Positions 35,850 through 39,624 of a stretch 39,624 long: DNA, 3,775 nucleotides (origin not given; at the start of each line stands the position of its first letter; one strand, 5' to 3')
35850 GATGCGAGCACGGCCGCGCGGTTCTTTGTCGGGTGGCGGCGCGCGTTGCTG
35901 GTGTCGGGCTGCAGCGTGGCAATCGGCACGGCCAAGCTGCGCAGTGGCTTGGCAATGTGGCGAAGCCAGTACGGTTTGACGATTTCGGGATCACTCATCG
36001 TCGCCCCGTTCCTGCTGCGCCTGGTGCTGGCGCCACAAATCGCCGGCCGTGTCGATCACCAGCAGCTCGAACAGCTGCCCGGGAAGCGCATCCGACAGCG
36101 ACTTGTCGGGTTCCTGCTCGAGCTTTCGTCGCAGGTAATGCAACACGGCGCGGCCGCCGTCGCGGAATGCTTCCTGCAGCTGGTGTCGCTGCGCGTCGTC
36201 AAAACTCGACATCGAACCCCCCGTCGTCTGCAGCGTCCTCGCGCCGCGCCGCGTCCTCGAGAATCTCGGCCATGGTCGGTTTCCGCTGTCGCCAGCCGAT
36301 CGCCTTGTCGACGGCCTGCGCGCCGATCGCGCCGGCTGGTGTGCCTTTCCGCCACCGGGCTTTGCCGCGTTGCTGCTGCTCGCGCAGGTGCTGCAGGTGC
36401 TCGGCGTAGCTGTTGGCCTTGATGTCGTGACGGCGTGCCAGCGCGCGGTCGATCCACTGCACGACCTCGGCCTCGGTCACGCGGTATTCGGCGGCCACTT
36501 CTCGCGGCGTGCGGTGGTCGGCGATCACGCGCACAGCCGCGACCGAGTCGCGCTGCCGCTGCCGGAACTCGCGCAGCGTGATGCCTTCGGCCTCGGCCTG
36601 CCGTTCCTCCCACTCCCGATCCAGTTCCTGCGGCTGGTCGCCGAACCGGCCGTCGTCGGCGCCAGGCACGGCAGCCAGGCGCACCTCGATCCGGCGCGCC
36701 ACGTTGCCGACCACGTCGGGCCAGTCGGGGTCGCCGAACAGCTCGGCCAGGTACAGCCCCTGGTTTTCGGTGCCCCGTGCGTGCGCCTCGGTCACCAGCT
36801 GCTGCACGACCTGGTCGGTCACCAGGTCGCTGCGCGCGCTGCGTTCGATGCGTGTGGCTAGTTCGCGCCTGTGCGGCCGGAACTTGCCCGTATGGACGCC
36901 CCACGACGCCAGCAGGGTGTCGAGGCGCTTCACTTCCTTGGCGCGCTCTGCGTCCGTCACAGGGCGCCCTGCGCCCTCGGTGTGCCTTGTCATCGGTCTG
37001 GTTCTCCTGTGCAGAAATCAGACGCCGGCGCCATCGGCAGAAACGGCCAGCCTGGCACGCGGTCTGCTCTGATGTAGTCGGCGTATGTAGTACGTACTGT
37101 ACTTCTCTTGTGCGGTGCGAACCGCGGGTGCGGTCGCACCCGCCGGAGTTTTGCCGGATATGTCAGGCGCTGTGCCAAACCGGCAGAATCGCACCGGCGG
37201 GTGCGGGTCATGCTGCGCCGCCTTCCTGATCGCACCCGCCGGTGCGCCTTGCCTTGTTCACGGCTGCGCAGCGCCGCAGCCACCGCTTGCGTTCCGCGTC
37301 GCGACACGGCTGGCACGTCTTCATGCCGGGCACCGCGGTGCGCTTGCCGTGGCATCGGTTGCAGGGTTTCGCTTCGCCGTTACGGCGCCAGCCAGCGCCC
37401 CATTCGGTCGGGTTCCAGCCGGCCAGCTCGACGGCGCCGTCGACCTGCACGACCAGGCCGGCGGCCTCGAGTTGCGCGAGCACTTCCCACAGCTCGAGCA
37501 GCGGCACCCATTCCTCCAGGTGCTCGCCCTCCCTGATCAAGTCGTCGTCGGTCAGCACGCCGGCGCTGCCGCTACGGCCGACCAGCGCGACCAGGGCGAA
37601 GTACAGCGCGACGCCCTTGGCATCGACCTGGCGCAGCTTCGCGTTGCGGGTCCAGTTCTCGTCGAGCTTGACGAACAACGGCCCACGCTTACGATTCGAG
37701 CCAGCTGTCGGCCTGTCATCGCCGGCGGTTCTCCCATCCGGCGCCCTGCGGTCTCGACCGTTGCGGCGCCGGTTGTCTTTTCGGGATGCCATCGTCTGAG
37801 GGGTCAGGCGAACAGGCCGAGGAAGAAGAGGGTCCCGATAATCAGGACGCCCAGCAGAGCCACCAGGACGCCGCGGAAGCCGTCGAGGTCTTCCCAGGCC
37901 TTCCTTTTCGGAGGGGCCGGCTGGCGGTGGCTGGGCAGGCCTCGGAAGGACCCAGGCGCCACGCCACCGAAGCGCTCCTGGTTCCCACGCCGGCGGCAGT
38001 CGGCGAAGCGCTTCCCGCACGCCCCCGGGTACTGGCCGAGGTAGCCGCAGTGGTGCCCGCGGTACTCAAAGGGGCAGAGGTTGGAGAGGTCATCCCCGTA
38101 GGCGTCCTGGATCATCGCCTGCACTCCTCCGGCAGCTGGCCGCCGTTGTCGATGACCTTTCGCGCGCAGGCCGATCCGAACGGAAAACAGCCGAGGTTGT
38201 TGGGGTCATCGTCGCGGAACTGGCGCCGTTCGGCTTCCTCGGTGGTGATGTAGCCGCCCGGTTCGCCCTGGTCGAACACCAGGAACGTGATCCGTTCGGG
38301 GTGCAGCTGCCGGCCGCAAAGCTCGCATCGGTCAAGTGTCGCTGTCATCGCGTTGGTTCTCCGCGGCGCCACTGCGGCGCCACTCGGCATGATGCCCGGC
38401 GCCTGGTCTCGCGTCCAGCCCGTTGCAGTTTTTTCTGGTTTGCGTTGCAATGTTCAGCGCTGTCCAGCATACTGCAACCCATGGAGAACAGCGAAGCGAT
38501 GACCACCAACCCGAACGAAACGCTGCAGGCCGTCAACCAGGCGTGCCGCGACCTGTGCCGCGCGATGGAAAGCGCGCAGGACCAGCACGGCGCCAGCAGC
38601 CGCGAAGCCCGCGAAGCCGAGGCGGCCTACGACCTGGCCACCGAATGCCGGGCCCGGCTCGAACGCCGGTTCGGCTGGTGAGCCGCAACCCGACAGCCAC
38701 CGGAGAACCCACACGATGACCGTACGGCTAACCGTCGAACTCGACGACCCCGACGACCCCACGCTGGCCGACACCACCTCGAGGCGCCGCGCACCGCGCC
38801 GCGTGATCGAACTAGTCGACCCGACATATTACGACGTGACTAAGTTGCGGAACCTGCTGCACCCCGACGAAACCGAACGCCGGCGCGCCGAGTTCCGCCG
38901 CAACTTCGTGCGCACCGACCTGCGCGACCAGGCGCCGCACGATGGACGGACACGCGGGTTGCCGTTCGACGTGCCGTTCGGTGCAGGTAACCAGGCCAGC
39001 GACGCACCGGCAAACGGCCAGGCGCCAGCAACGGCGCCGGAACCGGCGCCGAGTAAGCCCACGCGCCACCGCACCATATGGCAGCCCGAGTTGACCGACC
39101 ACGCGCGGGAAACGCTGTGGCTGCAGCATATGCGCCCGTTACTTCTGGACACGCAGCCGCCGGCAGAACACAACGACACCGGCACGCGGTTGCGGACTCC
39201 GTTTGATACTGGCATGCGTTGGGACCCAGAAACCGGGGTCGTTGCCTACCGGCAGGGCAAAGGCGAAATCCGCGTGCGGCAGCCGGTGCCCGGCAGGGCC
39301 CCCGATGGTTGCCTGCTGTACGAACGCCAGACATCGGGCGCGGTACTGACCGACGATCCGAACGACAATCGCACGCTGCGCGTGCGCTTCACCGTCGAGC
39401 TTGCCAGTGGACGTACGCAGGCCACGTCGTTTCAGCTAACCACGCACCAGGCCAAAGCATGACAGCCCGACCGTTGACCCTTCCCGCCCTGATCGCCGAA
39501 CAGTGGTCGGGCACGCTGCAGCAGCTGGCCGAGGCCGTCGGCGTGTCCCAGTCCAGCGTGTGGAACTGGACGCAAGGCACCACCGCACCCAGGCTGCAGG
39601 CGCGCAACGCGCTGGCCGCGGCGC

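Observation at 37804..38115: Early-operon moron: membrane-tail-anchored paralogue of the tail-tip protein L Cys4 (Fe-S type) domain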

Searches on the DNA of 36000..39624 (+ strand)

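Call 5: search_dna_similar(query=window:36000-39624:+, collection=phages, mode=near, max_rows=20)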
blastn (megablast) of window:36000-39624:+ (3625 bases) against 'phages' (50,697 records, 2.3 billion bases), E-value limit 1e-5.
No match.

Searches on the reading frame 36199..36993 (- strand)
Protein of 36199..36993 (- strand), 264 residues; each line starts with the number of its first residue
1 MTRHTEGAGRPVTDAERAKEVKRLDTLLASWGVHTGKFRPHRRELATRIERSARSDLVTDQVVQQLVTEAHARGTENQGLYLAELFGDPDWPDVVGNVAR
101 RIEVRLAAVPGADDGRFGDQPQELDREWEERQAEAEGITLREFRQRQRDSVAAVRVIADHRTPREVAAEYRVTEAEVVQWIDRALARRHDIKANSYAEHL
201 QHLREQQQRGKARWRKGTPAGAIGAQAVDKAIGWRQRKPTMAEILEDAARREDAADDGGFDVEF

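Call 8: search_protein_families(library=pfam, proteins=[window:36199-36993:-], max_evalue=1)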
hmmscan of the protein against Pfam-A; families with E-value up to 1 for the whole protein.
window:36199-36993:- (264 aa): 3 families
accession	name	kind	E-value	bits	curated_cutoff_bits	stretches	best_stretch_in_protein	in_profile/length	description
PF15963.11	Myb_DNA-bind_7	-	0.12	12.6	31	1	157-208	36-87/88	Myb DNA-binding like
PF09424.15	YqeY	-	0.5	10.9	27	1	143-194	12-63/143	Yqey-like protein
PF12867.12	DinB_2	-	0.61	11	24.8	0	173-253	9-81/128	DinB superfamily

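Call 9: search_protein_families(library=phrogs, proteins=[window:36199-36993:-], max_evalue=1)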
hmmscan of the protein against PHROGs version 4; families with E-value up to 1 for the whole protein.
window:36199-36993:- (264 aa): 4 families
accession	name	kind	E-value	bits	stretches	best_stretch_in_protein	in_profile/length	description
phrog_7344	-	head and packaging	0.19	12.9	0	12-70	29-85/161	terminase small subunit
phrog_7950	-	transcription regulation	0.2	12.8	1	162-205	22-66/68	transcriptional repressor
phrog_1756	-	tail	0.28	12.1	1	126-188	11-68/74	tail protein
phrog_8355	-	unknown function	0.98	10.3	0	183-217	21-55/83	-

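Call 73: search_protein_families(library=ncbifam, proteins=[window:36199-36960:-], max_evalue=0.01)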
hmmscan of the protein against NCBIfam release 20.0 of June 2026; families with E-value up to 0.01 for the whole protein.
window:36199-36960:- (253 aa): 0 families

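Call 79: search_protein_families(library=padloc, proteins=[window:36199-36960:-], max_evalue=0.01)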
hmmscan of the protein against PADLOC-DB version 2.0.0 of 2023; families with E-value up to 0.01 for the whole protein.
window:36199-36960:- (253 aa): 1 family
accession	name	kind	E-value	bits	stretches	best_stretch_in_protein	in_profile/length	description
PDLC01081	C3a166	-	0.0051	14.9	0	8-52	67-112/157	poss. crRNA proc.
